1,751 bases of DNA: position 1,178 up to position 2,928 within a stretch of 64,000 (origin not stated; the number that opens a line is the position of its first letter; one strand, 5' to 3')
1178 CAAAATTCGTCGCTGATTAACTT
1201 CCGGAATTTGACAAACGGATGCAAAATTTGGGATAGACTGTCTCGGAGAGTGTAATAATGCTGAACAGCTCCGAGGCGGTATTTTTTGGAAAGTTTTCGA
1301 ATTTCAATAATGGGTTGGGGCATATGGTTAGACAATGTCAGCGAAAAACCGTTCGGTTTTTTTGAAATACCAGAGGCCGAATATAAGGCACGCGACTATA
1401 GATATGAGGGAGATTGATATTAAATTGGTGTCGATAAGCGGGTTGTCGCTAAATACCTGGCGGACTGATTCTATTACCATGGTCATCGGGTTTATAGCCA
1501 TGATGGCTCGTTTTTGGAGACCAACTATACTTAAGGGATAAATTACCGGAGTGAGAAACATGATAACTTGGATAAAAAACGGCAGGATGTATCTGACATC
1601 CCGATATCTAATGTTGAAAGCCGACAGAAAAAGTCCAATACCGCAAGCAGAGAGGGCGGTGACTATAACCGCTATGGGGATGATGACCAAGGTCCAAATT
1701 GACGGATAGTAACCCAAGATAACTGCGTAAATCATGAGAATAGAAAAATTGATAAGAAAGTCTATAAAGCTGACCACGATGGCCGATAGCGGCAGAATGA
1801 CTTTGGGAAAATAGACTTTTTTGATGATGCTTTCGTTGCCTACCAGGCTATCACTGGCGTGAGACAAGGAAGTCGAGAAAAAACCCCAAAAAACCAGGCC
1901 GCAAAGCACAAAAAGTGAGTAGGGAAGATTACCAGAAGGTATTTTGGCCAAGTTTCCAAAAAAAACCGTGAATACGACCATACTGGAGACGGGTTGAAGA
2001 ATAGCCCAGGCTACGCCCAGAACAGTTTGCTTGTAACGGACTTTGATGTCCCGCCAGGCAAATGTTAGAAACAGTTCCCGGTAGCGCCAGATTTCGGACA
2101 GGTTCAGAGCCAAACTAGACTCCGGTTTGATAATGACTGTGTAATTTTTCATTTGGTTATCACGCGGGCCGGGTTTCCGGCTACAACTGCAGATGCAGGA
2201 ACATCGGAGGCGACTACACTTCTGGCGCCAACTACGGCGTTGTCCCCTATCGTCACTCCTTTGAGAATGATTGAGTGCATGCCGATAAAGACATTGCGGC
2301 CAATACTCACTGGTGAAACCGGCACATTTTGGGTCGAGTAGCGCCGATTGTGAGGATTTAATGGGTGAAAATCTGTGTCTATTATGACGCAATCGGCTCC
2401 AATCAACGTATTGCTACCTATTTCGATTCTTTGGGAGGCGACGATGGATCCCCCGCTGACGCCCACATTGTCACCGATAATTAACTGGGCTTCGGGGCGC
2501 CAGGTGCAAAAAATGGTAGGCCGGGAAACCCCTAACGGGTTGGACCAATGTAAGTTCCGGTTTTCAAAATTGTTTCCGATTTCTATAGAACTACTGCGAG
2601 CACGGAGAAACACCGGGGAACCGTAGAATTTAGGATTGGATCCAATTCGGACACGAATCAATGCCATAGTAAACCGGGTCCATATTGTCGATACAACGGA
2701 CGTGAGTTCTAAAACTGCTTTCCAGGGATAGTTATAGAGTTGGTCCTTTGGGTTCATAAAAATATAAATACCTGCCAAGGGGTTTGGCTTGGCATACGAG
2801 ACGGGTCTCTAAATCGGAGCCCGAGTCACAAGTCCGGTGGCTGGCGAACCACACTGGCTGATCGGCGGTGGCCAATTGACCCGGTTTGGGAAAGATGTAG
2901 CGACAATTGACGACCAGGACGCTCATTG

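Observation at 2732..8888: Family C membrane proteins with conserved DE loop and a Cys-patterned C-terminal extracytoplasmic domain; methyltransferase wedged between copies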

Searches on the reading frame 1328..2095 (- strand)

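Call 21: search_protein_families(library=pfam, proteins=[window:1328-2095:-], max_evalue=0.001)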
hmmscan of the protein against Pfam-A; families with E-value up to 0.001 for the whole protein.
window:1328-2095:- (255 aa): 1 family
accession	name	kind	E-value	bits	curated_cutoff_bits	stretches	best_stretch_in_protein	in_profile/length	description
PF01061.29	ABC2_membrane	-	1.4e-18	67.6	26.9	1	8-215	2-210/211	ABC-2 type transporter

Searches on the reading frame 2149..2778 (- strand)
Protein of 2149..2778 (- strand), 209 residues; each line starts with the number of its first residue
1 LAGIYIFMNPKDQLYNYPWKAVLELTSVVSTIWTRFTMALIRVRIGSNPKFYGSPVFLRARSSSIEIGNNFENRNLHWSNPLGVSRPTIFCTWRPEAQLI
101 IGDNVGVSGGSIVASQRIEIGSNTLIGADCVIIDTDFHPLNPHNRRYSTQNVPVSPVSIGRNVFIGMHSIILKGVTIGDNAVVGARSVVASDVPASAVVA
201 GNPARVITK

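Call 4: search_protein_families(library=pfam, proteins=[window:2149-2778:-], max_evalue=1)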
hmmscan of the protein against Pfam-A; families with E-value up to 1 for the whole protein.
window:2149-2778:- (209 aa): 5 families
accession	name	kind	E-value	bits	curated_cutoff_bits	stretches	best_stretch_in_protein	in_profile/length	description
PF00132.30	Hexapep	-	3.5e-11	42.8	27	2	157-190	2-35/36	Bacterial transferase hexapeptide (six repeats)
PF14602.12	Hexapep_2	-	1.1e-09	38.3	27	2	156-185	1-28/34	Hexapeptide repeat of succinyl-transferase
PF25084.1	LbH_EIF2B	-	0.00061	20.2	54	1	157-193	45-79/105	EIF2B subunit epsilon LbH domain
PF25247.1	LbH_GLGC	-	0.0042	17.5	27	1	107-189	18-105/135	GLGC left-handed parallel beta-helix domain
PF21711.3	DCTN5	-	0.032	14.3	40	0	155-201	106-148/182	Dynactin subunit 5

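Call 5: search_protein_families(library=ncbifam, proteins=[window:2149-2778:-], max_evalue=1)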
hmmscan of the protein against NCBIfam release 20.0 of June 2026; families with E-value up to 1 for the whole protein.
window:2149-2778:- (209 aa): 48 families (the best 25 are shown)
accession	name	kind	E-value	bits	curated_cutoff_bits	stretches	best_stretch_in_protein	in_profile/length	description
NF007499.0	PRK10092.1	equivalog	1.9e-20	73.4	314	1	117-209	93-182/183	maltose O-acetyltransferase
NF007240.0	PRK09677.1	equivalog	1.1e-19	70.7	243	1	96-208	63-182/192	putative lipopolysaccharide biosynthesis O-acetyl transferase WbbJ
NF058585.1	HptprglPActTf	PfamEq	4.5e-17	62.2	300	1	114-208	74-158/172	heptaprenylglyceryl phosphate O-acetyltransferase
NF007076.0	PRK09527.1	equivalog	1e-16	60.9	347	1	101-208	78-183/203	galactoside O-acetyltransferase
TIGR03308.1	phn_thr-fam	hypoth_equivalog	1.5e-16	60.8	201.65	2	156-208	108-160/204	phosphonate metabolim protein, transferase hexapeptide repeat family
TIGR03570.1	NeuD_NnaD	subfamily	6.3e-16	58.6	160.8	2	157-205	154-202/202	NeuD/PglB/VioB family sugar acetyltransferase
NF007797.0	PRK10502.1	subfamily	6.6e-16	58.5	192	1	98-208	72-177/183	WcaF family extracellular polysaccharide biosynthesis acetyltransferase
TIGR03532.1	DapD_Ac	equivalog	3.9e-13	49.6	231.75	1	155-208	159-212/231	2,3,4,5-tetrahydropyridine-2,6-dicarboxylate N-acetyltransferase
NF038307.1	EPS_acetyl_HpsU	equivalog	5.5e-13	48.9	305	1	101-206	74-174/178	hormogonium polysaccharide biosynthesis acetyltransferase HpsU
NF041874.1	EPS_EpsC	equivalog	7.8e-13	48.5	150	2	158-208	115-165/168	serine O-acetyltransferase EpsC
NF000311.1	Vat_ABCDEFH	equivalog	2.1e-12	47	300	1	157-208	111-162/201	Vat family streptogramin A O-acetyltransferase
TIGR04008.1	WcaF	equivalog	2.9e-12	46.8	326.3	1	86-208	61-176/180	colanic acid biosynthesis acetyltransferase WcaF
NF050158.1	CarbAnhydGPos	equivalog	7.5e-12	45.3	250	1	157-208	88-141/172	gamma carbonic anhydrase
NF000147.1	stregram_VatF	exception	2.2e-11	43.7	400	1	157-207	121-171/221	streptogramin A O-acetyltransferase Vat(F)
NF000490.1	chloram_CatB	equivalog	6.1e-11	42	350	1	158-209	112-163/210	type B chloramphenicol O-acetyltransferase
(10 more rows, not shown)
